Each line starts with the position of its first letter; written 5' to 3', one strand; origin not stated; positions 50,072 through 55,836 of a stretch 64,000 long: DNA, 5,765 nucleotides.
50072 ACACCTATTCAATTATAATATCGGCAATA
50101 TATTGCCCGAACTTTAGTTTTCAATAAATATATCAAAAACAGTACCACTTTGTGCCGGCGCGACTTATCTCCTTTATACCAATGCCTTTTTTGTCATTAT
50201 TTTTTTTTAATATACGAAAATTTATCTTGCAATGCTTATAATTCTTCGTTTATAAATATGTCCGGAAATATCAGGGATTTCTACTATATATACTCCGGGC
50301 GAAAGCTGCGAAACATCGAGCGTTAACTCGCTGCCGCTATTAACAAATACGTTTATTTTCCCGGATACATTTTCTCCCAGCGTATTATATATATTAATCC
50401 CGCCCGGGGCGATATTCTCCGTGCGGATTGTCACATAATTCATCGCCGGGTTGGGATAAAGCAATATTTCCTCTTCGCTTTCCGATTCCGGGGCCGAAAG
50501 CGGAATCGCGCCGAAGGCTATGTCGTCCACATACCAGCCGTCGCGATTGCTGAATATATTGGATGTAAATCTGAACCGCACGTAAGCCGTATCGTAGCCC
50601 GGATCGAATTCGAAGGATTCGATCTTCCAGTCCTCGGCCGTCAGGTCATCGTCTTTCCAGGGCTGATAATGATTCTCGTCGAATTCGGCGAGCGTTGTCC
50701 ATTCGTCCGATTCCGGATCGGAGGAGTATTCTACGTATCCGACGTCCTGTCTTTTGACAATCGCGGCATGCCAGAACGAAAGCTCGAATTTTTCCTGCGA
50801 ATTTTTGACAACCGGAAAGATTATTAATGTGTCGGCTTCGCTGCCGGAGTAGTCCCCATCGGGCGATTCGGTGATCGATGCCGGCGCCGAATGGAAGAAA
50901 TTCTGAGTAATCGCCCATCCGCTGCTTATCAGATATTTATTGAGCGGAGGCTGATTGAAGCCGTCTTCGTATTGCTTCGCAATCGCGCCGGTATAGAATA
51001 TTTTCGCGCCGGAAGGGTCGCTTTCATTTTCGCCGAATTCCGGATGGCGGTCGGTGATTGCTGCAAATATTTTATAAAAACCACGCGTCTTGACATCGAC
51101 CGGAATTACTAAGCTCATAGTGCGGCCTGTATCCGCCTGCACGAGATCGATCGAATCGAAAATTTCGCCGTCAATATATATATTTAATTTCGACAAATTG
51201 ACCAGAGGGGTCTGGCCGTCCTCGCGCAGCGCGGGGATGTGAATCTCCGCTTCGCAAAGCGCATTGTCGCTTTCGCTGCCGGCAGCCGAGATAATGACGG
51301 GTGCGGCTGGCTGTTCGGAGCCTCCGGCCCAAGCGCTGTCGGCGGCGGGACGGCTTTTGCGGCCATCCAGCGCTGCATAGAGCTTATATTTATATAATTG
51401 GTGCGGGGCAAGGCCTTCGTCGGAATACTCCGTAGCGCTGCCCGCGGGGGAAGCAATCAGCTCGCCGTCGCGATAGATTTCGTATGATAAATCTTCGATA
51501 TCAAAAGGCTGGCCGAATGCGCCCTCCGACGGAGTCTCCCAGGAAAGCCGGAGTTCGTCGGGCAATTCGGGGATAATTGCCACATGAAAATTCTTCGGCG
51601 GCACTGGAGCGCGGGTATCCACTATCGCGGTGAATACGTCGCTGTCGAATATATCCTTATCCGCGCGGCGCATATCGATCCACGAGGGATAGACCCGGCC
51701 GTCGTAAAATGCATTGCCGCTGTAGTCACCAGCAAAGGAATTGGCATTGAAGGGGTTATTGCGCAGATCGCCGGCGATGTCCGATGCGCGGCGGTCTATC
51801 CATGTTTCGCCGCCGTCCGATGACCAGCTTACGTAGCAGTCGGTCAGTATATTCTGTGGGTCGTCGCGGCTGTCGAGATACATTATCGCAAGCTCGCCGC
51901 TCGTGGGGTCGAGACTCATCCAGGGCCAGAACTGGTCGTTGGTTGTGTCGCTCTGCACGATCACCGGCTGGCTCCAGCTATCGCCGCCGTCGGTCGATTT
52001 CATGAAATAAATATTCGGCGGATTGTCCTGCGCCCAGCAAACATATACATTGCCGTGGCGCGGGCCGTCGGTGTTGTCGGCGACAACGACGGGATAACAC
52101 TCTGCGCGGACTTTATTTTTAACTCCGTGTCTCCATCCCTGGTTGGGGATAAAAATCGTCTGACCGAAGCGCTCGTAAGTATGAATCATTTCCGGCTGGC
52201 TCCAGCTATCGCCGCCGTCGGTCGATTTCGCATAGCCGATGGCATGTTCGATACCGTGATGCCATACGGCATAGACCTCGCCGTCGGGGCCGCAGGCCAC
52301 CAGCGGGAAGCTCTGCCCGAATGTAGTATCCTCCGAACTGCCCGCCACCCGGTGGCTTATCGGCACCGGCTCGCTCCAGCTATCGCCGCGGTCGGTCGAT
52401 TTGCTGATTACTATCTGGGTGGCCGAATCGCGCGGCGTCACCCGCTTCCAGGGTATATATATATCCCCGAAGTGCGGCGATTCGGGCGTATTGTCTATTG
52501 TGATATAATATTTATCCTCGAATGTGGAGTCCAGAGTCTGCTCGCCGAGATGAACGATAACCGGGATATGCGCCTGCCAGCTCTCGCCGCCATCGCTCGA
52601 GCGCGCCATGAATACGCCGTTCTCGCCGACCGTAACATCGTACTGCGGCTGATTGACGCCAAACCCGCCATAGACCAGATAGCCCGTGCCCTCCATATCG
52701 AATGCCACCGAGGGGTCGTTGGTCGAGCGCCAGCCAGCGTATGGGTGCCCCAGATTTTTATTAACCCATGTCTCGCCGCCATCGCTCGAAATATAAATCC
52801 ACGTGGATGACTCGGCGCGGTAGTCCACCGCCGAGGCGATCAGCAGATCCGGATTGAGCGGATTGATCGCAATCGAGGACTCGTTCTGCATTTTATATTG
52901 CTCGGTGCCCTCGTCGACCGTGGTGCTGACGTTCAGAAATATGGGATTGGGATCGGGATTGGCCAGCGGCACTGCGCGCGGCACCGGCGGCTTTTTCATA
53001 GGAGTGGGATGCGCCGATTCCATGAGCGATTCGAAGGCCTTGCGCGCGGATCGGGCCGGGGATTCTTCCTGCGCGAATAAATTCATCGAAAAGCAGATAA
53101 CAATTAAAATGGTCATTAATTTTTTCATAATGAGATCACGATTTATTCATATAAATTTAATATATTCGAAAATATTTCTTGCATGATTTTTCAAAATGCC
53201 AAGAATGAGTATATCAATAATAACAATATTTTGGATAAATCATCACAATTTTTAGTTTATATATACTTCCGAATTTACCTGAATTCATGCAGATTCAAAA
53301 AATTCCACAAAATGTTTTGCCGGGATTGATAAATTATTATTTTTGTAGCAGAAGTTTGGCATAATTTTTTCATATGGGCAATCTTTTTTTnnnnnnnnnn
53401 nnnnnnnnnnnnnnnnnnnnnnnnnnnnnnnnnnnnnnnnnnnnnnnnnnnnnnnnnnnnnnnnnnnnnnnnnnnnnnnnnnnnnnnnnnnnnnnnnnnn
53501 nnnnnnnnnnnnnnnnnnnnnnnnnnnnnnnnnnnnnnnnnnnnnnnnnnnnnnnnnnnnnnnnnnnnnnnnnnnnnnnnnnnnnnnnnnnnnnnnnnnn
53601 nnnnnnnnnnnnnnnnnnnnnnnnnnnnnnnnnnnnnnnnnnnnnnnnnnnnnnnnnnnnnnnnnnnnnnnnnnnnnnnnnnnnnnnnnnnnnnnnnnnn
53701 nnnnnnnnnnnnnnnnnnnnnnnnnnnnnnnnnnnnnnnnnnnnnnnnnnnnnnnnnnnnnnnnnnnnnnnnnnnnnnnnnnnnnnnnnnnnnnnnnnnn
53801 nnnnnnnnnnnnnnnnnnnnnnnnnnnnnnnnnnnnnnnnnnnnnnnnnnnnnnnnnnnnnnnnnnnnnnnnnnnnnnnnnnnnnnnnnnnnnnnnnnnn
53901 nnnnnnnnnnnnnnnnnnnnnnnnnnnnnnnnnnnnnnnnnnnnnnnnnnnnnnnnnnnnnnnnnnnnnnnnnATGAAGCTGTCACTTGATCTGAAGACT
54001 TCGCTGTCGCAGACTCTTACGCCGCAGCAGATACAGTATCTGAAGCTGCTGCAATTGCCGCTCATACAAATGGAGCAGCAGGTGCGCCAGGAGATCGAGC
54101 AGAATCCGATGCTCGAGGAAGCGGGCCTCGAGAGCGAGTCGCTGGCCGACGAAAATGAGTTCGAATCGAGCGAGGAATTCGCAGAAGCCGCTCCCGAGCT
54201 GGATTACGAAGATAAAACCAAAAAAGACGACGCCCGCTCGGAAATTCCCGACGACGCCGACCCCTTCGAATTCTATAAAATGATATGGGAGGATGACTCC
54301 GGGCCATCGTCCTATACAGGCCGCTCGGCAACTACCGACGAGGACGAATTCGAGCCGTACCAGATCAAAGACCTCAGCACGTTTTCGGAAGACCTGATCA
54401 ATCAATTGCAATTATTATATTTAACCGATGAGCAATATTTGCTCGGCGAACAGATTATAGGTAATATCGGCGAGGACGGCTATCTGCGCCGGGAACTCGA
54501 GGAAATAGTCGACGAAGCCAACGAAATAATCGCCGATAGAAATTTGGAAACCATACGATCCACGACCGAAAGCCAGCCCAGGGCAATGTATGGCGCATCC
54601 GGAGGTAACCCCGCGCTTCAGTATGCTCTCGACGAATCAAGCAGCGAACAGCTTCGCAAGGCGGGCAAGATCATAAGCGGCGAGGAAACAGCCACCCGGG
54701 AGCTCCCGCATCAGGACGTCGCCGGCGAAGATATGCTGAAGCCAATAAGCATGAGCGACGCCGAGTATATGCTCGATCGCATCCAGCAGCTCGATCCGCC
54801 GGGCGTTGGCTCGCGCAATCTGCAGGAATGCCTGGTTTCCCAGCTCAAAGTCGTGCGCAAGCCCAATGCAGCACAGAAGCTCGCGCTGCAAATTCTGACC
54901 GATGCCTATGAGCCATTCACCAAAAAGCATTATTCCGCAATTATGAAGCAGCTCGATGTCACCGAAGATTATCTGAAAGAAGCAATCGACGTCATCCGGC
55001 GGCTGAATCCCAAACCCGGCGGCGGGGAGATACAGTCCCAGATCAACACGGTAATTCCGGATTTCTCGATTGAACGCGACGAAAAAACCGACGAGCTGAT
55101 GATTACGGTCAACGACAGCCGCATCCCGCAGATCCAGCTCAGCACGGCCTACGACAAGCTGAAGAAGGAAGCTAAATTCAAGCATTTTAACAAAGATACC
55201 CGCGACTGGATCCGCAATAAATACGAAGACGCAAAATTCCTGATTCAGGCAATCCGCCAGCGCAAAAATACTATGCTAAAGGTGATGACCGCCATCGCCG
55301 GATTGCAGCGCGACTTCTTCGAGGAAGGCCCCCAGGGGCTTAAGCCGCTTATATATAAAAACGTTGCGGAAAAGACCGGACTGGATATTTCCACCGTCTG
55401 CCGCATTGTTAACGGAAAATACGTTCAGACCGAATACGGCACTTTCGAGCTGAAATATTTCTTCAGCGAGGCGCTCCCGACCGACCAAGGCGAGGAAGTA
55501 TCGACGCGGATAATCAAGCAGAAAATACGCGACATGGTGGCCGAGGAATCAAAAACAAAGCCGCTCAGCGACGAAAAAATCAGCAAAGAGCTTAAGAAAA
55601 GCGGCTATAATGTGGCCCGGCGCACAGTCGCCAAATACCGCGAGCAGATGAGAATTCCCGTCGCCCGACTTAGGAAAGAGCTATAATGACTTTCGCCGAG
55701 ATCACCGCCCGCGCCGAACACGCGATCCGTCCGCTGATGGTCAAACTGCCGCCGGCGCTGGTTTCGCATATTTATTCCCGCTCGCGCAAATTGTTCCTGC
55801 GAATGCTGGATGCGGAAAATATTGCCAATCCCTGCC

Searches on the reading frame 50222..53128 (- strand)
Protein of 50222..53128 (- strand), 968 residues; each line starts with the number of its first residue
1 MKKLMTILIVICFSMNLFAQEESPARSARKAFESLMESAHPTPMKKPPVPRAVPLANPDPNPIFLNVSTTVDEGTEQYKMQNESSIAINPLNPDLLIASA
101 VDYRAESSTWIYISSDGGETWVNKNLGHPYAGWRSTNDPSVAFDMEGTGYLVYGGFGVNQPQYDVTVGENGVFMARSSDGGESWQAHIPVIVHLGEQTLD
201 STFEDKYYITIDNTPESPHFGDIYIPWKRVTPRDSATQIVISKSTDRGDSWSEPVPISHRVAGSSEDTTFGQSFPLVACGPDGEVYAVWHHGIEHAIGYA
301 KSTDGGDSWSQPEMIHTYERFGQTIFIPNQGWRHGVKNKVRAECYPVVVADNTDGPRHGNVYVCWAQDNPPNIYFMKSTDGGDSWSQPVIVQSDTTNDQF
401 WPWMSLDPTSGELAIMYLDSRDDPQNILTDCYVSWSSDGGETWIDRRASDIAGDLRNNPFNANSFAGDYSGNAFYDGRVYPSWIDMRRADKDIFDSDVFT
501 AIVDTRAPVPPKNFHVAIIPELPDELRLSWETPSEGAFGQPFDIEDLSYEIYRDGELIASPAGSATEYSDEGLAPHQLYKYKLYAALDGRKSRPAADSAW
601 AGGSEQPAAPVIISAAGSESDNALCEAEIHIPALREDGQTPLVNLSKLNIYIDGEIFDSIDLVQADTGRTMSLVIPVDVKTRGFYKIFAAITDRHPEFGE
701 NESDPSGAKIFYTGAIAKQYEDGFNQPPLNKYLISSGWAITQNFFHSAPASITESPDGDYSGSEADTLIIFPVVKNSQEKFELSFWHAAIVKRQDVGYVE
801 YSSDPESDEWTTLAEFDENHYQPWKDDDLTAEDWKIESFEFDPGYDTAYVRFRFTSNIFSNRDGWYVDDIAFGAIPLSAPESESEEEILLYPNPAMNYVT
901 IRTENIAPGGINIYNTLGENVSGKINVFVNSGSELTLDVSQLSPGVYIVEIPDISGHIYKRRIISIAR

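Call 11: search_protein_families(library=pfam, proteins=[window:50222-53128:-], max_evalue=0.001)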
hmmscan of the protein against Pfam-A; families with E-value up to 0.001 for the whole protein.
window:50222-53128:- (968 aa): 4 families
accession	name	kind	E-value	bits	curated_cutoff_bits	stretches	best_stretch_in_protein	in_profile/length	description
PF18962.6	Por_Secre_tail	-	2.1e-12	47.6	27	1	890-964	1-75/75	Secretion system C-terminal sorting domain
PF13088.12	BNR_2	-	2.2e-11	44.1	31.4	1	223-445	3-200/277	BNR repeat-like domain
PF02012.26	BNR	-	2.6e-05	24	27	0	112-121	1-10/12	BNR/Asp-box repeat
PF24316.1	Tli3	-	0.00039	21.2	27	0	105-125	80-100/129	T6SS Tli3 immunity protein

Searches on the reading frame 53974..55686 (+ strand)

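Call 71: search_protein_families(library=pfam, proteins=[window:53974-55686:+], max_evalue=0.0001)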
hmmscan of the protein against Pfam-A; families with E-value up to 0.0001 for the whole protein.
window:53974-55686:+ (570 aa): 3 families
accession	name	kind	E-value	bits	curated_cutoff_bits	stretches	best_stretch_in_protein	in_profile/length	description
PF04552.19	Sigma54_DBD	-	4.2e-55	186.3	22.8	1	411-568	2-159/160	Sigma-54, DNA binding domain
PF04963.19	Sigma54_CBD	-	1.5e-45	155.7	22.9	2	258-393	59-185/185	Sigma-54 factor, core binding domain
PF00309.25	Sigma54_AID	-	4e-11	43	23.8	1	4-49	1-46/46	Sigma-54 factor, Activator interacting domain (AID)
